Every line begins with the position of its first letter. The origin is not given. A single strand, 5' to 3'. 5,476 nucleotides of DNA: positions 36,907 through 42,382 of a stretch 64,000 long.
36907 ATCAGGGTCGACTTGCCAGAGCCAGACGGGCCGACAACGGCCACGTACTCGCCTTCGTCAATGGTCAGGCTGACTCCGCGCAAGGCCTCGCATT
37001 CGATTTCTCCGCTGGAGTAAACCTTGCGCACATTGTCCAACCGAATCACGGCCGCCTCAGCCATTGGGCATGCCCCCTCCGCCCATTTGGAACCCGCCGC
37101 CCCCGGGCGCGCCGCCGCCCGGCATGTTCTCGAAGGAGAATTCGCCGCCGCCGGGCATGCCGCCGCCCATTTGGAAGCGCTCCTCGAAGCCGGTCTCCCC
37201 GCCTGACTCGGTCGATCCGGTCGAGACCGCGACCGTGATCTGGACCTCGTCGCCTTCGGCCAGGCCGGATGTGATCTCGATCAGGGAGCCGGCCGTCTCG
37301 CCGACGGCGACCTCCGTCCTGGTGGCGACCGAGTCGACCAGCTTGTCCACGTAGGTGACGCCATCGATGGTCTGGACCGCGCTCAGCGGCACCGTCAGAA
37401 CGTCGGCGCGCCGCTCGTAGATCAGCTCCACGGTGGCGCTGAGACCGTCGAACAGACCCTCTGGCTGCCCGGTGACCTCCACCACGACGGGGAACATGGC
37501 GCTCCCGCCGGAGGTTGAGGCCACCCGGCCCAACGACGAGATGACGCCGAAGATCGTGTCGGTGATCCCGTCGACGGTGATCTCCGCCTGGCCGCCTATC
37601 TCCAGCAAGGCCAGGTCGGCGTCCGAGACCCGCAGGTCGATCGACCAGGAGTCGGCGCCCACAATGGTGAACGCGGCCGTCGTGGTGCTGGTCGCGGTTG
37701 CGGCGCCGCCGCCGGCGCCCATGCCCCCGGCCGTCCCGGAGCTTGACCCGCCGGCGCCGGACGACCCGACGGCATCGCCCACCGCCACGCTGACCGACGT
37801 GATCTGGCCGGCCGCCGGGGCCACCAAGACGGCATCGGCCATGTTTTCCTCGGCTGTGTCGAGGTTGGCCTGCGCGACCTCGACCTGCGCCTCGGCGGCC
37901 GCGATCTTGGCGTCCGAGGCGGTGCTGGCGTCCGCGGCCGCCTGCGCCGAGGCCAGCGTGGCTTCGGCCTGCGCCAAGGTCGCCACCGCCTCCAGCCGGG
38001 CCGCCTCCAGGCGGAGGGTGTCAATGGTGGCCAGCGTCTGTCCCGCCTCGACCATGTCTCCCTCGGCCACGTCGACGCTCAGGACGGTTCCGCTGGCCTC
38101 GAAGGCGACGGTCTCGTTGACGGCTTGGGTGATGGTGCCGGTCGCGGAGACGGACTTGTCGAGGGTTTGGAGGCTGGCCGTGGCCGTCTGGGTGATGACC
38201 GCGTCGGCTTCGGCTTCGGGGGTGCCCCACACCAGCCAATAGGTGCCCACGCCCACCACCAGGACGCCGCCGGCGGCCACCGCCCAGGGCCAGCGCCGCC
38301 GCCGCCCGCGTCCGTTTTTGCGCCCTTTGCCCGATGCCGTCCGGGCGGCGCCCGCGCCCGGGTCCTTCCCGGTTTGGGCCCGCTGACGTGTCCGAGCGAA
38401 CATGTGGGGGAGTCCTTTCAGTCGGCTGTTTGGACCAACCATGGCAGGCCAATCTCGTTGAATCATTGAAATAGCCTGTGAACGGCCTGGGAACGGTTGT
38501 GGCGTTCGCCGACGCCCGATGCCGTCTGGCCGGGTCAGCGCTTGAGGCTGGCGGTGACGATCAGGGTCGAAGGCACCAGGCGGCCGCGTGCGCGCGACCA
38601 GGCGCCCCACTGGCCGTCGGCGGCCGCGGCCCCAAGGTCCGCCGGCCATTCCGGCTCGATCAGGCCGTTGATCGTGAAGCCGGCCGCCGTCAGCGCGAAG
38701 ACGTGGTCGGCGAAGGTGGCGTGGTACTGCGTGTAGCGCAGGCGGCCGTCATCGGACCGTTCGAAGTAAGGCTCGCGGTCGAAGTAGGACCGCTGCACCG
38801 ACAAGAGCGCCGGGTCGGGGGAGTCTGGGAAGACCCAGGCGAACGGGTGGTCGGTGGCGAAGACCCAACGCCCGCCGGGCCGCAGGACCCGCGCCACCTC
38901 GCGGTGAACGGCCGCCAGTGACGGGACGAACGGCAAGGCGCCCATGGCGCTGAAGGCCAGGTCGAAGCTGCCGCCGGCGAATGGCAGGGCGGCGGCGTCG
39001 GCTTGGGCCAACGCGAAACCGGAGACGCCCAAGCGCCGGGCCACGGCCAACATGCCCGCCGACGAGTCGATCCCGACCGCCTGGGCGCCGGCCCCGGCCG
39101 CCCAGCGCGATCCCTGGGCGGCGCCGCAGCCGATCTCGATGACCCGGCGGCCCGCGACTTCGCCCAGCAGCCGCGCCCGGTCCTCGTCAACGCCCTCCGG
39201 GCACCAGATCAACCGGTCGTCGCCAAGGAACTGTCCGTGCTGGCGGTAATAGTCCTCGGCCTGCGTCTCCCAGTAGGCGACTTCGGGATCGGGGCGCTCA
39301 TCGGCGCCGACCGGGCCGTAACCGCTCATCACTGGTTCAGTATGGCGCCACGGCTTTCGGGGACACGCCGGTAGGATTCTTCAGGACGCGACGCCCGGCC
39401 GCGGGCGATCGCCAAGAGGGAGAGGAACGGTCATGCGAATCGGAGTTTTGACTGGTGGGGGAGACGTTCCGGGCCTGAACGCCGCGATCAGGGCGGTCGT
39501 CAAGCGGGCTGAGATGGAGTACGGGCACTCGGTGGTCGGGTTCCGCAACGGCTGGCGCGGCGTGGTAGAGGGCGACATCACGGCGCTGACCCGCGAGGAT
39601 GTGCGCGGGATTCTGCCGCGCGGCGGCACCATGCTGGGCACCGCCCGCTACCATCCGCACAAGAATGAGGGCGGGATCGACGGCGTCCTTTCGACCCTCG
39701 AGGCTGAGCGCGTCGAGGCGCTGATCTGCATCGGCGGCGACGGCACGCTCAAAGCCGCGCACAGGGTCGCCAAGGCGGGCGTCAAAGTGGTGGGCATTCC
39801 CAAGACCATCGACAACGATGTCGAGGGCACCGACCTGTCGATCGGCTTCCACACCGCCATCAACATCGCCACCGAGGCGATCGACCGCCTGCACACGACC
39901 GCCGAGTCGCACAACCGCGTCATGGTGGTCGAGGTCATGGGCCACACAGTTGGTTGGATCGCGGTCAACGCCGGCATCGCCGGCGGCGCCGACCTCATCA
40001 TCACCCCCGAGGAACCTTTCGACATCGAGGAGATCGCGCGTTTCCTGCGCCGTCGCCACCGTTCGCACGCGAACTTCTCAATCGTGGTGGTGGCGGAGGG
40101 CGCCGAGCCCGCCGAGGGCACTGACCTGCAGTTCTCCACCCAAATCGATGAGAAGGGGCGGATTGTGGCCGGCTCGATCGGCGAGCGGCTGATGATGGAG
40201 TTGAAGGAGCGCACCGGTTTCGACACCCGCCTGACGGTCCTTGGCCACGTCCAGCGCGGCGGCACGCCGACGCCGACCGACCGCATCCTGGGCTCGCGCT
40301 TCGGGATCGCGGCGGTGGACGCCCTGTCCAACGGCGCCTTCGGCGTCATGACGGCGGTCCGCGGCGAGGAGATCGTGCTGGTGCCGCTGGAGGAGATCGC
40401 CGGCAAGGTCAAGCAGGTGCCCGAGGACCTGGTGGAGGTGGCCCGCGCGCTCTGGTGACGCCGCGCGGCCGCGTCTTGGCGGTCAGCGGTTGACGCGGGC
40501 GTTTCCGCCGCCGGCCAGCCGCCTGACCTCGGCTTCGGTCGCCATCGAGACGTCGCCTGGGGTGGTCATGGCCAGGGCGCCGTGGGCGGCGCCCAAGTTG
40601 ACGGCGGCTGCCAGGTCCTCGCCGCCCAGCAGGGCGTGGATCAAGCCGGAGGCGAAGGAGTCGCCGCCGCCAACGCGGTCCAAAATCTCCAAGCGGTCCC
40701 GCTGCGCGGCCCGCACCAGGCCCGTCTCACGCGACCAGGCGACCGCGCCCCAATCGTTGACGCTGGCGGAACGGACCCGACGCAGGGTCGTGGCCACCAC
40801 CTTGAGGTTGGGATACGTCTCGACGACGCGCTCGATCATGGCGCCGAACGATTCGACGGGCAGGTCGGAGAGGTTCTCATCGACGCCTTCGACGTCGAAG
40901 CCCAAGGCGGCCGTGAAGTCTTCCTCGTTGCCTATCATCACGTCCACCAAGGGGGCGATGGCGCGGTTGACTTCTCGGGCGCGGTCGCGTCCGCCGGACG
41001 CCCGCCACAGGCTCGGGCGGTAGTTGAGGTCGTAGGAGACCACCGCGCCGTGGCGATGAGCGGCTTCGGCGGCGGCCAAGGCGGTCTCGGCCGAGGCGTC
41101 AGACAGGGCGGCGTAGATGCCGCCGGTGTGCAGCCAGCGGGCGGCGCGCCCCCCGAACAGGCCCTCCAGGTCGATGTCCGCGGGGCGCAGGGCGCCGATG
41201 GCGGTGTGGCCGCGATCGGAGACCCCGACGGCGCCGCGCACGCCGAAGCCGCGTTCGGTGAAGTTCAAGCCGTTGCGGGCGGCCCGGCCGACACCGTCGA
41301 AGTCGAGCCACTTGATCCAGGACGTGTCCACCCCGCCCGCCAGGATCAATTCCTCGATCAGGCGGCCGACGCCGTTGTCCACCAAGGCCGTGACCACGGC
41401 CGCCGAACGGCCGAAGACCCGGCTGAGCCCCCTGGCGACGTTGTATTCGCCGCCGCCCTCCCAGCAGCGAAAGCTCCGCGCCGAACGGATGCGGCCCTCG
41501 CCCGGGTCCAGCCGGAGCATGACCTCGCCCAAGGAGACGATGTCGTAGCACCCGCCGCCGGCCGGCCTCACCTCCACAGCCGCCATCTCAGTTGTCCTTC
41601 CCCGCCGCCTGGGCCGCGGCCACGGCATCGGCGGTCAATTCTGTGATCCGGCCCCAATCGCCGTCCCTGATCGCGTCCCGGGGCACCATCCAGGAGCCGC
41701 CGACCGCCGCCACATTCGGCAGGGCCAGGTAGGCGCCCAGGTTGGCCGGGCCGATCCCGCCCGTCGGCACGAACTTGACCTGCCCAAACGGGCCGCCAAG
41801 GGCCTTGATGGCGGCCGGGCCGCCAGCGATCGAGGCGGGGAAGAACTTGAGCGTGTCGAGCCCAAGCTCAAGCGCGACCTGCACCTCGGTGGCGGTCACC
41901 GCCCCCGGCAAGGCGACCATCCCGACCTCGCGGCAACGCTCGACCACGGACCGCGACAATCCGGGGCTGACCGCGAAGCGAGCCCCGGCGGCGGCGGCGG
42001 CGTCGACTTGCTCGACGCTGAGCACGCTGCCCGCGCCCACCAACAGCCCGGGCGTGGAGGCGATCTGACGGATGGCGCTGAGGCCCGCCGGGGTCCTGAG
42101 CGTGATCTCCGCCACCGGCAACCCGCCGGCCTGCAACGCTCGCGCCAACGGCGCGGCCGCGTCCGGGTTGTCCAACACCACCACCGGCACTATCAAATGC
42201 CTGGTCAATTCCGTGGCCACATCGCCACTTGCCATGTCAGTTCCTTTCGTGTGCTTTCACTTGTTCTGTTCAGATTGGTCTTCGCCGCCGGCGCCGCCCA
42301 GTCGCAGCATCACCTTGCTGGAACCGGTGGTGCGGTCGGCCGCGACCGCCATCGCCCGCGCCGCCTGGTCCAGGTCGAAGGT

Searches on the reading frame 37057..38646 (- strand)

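Call 82: search_protein_families(library=pfam, proteins=[window:37057-38646:-], max_evalue=0.001)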
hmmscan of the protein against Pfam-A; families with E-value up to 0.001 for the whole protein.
window:37057-38646:- (529 aa): 4 families
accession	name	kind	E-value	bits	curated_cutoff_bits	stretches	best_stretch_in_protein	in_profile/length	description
PF13437.12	HlyD_3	-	9.5e-10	39.6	22.2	0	184-242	6-61/106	HlyD family secretion protein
PF13533.13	Biotin_lipoyl_2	-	8.7e-09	35.4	29.8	1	179-209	2-32/32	Biotin-lipoyl like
PF16576.10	HlyD_D23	-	5.3e-07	29.6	30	1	162-293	2-130/214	Barrel-sandwich domain of CusB or HlyD membrane-fusion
PF00364.28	Biotin_lipoyl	-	3.3e-05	24.1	22.1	0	180-208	45-73/73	Biotin-requiring enzyme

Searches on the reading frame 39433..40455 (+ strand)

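Call 82: search_protein_families(library=pfam, proteins=[window:39433-40455:+], max_evalue=0.001)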
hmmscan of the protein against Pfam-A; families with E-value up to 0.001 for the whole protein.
window:39433-40455:+ (341 aa): 2 families
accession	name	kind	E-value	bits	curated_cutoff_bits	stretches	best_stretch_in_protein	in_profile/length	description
PF00365.25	PFK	-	1.1e-107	359.9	30.9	1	2-298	1-277/277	Phosphofructokinase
PF01513.26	NAD_kinase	-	5.2e-05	24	25.5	1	67-123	46-103/130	ATP-NAD kinase N-terminal domain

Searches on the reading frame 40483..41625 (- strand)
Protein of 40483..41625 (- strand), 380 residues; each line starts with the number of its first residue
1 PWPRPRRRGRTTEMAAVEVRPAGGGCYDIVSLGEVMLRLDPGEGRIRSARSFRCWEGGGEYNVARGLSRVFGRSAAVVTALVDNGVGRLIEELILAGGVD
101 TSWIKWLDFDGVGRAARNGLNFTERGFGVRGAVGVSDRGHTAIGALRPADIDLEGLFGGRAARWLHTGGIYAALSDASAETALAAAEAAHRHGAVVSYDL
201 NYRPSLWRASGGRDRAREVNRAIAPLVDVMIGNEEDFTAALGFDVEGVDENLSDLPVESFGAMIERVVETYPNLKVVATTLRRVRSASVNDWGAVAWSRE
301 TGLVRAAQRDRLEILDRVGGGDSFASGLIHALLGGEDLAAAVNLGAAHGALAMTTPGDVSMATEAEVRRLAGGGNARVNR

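Call 82: search_protein_families(library=pfam, proteins=[window:40483-41625:-], max_evalue=0.001)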
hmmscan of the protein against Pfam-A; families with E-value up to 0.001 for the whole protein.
window:40483-41625:- (380 aa): 1 family
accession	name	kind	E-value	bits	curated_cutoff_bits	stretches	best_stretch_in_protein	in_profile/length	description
PF00294.29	PfkB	-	1.2e-21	77.8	25.8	1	164-360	132-297/302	pfkB family carbohydrate kinase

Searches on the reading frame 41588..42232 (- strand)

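Call 82: search_protein_families(library=pfam, proteins=[window:41588-42232:-], max_evalue=0.001)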
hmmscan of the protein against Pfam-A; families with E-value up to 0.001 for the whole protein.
window:41588-42232:- (214 aa): 1 family
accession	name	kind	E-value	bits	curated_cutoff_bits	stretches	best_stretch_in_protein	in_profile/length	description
PF01081.25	Aldolase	-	8.1e-67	224.9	27.8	1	8-199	4-196/196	KDPG and KHG aldolase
